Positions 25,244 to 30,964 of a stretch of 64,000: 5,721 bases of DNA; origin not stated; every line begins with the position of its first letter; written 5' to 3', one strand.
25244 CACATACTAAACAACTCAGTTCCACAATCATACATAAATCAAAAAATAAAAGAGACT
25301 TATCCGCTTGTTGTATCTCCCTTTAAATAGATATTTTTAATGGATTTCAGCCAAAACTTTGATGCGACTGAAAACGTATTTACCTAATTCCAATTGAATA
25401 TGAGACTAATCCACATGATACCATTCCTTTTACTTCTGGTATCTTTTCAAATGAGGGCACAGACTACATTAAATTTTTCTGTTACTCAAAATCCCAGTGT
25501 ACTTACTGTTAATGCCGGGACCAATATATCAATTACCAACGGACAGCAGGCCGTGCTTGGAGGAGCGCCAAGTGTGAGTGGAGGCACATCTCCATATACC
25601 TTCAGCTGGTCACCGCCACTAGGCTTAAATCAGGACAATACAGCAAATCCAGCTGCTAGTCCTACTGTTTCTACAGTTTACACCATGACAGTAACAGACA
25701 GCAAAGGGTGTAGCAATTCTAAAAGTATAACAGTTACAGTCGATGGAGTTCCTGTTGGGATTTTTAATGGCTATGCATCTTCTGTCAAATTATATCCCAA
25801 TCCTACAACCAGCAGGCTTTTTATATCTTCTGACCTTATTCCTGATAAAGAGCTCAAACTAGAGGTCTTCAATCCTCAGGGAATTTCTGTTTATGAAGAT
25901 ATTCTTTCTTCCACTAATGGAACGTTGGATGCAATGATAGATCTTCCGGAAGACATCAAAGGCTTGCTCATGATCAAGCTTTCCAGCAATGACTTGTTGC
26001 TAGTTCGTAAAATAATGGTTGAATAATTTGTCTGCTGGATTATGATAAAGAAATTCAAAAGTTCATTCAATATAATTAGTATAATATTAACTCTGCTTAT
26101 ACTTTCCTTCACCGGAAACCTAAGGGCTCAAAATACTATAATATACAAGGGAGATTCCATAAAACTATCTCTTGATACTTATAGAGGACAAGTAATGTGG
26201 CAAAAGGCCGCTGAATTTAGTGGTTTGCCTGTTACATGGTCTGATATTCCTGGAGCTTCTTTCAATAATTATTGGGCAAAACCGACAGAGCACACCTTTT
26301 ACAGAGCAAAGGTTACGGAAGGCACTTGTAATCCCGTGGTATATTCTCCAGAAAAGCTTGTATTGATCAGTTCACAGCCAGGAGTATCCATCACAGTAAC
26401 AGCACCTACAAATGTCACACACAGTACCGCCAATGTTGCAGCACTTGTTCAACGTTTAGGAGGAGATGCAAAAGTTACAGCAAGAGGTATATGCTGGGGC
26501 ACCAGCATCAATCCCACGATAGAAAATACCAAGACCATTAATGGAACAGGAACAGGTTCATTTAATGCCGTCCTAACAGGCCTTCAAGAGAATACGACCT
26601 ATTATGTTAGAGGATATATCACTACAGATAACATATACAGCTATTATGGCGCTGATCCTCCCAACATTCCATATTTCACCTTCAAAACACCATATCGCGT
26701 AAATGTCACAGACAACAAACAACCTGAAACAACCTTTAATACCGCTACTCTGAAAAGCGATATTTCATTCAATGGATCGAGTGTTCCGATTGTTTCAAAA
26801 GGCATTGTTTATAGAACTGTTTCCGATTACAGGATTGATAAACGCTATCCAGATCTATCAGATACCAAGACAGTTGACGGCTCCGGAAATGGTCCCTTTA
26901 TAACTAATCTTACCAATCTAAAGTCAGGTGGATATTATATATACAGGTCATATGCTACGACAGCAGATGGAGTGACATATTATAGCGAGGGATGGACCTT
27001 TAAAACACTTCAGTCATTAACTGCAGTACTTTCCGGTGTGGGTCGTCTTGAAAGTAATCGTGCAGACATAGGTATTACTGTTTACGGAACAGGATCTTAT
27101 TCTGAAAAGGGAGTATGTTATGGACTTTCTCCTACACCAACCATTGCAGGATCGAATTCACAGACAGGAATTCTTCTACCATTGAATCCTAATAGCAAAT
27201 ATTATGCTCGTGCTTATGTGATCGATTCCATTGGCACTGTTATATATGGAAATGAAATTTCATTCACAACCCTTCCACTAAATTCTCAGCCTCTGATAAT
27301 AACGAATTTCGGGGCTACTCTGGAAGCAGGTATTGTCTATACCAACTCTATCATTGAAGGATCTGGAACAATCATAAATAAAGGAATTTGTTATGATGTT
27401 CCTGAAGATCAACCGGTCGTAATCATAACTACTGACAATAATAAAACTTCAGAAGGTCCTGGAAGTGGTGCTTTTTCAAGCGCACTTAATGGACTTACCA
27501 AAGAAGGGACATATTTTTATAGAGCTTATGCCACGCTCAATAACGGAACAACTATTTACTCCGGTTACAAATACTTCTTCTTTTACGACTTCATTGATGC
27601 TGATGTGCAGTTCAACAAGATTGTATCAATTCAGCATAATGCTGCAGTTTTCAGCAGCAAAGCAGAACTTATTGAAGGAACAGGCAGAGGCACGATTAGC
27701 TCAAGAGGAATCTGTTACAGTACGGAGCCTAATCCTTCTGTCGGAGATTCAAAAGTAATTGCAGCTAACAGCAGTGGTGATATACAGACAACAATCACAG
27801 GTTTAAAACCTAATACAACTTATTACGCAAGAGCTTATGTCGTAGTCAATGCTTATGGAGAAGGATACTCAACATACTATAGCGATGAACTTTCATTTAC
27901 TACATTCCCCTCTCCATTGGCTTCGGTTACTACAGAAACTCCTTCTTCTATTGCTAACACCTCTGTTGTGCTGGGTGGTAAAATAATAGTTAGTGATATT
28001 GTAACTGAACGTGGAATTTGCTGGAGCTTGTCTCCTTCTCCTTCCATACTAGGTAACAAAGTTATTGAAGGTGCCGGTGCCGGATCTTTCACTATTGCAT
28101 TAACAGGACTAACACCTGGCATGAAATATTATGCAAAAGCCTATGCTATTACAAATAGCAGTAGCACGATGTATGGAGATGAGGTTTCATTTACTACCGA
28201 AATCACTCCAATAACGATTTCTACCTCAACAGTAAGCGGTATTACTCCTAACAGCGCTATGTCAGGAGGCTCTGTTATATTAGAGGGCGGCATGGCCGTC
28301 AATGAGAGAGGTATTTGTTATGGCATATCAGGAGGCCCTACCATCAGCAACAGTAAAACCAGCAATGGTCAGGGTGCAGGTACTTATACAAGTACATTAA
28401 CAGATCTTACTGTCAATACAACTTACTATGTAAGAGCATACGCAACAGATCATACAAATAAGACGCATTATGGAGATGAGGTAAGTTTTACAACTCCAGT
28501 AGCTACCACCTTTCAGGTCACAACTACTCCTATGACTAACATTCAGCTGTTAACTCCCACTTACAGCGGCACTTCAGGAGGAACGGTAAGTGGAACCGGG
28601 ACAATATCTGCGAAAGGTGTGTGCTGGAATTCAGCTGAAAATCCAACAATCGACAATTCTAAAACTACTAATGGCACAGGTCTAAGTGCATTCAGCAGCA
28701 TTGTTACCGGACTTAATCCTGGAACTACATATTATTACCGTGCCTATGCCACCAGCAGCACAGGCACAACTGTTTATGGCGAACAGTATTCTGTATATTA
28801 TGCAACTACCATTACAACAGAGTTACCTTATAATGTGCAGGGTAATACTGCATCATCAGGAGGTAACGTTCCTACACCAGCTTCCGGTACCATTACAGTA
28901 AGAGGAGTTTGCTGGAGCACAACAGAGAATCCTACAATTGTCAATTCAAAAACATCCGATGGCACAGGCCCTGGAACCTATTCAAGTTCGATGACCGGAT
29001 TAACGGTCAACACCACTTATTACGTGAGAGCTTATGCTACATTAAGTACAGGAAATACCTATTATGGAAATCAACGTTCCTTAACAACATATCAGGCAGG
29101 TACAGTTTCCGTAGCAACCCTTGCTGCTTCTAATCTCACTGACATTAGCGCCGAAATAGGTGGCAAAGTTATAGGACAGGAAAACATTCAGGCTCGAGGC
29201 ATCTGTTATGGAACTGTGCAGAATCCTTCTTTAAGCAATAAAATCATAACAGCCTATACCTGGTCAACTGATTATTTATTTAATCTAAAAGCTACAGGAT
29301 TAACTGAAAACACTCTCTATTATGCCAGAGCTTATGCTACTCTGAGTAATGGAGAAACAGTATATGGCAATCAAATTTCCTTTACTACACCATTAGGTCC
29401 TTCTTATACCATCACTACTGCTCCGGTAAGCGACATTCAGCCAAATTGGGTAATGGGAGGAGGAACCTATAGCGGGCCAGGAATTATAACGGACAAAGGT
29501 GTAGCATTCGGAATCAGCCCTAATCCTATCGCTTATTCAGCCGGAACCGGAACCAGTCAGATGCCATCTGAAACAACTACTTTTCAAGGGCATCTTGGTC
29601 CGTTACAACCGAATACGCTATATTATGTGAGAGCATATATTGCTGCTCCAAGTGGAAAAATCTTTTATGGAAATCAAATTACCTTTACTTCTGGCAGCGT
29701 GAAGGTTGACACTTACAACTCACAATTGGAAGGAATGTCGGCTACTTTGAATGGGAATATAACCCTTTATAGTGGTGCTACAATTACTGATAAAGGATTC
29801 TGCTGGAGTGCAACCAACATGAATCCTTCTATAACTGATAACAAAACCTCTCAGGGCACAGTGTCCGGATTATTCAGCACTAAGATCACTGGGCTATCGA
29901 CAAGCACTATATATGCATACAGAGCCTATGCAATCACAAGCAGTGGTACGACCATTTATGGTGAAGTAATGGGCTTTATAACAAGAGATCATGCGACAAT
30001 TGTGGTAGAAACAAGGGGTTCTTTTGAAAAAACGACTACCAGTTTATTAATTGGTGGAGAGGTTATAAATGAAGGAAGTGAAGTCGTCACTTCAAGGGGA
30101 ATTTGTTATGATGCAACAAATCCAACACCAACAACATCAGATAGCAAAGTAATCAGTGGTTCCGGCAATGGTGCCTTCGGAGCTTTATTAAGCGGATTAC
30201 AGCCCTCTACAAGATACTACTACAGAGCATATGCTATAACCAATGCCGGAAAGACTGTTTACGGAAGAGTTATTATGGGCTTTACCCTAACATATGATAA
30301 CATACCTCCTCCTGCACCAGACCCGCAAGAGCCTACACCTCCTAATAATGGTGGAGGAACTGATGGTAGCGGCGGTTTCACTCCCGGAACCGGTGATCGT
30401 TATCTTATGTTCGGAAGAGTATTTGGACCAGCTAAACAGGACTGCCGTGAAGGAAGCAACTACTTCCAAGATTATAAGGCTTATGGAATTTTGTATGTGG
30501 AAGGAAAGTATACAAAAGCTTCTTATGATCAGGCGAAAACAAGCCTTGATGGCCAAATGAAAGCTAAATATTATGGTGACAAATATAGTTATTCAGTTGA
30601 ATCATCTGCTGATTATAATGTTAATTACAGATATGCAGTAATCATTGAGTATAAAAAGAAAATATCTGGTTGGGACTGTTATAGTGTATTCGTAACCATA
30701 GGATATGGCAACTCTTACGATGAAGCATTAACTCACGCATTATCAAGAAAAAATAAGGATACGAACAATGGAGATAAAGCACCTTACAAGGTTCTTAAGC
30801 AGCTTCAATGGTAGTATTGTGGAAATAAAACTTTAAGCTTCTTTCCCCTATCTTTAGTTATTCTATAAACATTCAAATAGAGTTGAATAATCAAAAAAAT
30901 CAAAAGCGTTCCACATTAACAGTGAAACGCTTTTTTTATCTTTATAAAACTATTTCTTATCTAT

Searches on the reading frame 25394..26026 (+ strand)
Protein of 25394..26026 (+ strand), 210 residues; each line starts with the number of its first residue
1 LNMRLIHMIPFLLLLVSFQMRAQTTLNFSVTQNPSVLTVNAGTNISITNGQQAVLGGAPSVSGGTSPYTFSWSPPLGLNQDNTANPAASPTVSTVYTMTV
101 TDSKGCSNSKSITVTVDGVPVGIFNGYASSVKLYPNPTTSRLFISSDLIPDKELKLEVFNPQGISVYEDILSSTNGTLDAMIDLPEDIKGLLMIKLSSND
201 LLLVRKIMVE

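Call 47: search_protein_families(library=pfam, proteins=[window:25394-26026:+], max_evalue=0.00001)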
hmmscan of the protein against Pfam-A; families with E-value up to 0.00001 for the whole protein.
window:25394-26026:+ (210 aa): 1 family
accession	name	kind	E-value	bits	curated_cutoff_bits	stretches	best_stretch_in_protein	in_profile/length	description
PF18962.6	Por_Secre_tail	-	7.7e-07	29.8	27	1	133-209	1-75/75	Secretion system C-terminal sorting domain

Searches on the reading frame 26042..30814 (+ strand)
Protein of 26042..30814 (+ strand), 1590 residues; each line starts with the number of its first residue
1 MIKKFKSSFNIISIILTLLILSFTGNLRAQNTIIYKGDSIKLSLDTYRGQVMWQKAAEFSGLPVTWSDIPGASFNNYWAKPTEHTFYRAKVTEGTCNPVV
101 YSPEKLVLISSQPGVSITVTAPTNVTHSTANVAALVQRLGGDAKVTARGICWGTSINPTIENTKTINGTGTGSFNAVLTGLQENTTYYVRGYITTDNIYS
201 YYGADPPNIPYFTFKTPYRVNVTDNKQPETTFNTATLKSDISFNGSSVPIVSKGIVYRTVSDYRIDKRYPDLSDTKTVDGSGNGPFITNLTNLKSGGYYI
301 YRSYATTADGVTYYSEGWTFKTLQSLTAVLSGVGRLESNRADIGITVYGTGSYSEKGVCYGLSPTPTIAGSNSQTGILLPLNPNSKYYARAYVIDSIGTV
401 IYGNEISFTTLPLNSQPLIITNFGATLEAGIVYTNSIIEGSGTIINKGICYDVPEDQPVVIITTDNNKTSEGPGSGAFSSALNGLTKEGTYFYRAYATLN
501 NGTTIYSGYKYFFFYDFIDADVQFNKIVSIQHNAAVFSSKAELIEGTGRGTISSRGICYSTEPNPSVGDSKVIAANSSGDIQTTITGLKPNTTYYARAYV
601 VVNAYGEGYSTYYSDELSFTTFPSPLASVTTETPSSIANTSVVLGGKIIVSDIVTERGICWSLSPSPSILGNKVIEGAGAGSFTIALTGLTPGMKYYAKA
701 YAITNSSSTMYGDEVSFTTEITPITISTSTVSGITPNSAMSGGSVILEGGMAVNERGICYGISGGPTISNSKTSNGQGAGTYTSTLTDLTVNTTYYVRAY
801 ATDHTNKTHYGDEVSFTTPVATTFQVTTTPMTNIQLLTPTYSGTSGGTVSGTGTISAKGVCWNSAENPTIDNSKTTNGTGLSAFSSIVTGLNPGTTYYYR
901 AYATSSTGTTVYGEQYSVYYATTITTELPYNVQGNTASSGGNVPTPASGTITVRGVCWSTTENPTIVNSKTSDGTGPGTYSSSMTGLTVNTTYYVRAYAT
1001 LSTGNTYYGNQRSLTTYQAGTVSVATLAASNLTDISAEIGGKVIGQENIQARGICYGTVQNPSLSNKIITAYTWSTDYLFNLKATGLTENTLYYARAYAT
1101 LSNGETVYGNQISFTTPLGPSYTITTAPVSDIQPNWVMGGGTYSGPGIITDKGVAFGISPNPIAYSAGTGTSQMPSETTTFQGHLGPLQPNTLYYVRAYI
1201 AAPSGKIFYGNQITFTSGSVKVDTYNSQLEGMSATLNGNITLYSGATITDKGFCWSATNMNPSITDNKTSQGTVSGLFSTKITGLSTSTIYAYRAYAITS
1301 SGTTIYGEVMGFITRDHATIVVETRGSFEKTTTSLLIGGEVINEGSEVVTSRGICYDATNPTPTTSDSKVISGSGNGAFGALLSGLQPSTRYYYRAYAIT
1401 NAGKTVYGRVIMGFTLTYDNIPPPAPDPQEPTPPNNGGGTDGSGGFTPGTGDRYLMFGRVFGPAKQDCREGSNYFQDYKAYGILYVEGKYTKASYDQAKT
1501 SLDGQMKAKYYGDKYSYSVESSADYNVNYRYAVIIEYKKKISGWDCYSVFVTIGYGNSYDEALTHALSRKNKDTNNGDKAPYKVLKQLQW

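Call 47: search_protein_families(library=pfam, proteins=[window:26042-30814:+], max_evalue=0.00001)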
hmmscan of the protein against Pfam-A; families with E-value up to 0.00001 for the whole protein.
window:26042-30814:+ (1590 aa): 4 families
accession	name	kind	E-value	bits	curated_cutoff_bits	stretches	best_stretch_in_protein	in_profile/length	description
PF16656.11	Pur_ac_phosph_N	-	1.2e-17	64.6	30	0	869-911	46-84/93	Purple acid Phosphatase, N-terminal domain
PF00041.27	fn3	-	2.2e-12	47.4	25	0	854-914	28-79/84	Fibronectin type III domain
PF16655.11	PhoD_N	-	1.5e-08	35.5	30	0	885-906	60-81/90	PhoD-like phosphatase, N-terminal domain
PF16974.11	NAR2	-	4.6e-06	26.7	26.6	0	776-827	87-138/142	High-affinity nitrate transporter accessory, Ig-like domain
